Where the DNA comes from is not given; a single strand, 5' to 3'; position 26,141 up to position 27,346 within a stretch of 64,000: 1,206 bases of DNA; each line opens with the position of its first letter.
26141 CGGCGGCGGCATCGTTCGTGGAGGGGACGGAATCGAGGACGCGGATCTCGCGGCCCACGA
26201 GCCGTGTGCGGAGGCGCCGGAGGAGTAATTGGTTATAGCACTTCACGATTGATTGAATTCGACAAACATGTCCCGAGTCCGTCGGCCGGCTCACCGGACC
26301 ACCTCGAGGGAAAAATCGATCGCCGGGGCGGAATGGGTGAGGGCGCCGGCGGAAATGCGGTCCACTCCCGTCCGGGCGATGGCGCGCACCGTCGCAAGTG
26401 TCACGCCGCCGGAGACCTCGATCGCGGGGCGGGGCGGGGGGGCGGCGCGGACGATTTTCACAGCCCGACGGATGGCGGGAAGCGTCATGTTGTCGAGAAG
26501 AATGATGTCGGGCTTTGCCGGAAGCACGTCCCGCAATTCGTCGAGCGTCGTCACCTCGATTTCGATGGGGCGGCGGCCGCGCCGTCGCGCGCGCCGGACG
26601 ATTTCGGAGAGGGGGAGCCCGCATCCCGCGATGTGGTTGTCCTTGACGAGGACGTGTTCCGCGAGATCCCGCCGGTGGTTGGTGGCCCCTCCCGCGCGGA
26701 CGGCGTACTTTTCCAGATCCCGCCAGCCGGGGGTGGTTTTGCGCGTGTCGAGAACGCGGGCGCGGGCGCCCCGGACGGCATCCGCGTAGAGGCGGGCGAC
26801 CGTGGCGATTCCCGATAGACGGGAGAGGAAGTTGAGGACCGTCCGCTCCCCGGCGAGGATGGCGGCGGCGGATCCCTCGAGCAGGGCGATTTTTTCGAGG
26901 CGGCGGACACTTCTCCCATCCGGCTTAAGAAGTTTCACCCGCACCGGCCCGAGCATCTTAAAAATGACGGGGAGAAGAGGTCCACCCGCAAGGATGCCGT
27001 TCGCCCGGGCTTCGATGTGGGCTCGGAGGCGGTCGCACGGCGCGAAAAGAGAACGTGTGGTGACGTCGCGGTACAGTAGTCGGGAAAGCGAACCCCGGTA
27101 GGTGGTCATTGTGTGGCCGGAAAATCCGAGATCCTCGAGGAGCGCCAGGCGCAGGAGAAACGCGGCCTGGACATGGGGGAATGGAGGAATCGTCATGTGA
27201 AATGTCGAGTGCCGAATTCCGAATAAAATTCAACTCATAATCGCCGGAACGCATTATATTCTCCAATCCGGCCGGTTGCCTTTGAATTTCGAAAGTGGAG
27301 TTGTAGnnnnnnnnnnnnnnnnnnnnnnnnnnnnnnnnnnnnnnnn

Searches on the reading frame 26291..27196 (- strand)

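Call 86: search_protein_families(library=pfam, proteins=[window:26291-27196:-], max_evalue=0.000001)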
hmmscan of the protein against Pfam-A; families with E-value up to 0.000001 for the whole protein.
window:26291-27196:- (301 aa): 2 families
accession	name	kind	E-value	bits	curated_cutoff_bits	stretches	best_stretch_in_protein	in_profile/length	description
PF01729.25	QRPTase_C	-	6.5e-54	182.6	23.1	1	130-298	1-169/169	Quinolinate phosphoribosyl transferase, C-terminal domain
PF02749.22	QRPTase_N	-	1.2e-14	54.8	27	1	44-128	1-82/82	Quinolinate phosphoribosyl transferase, N-terminal domain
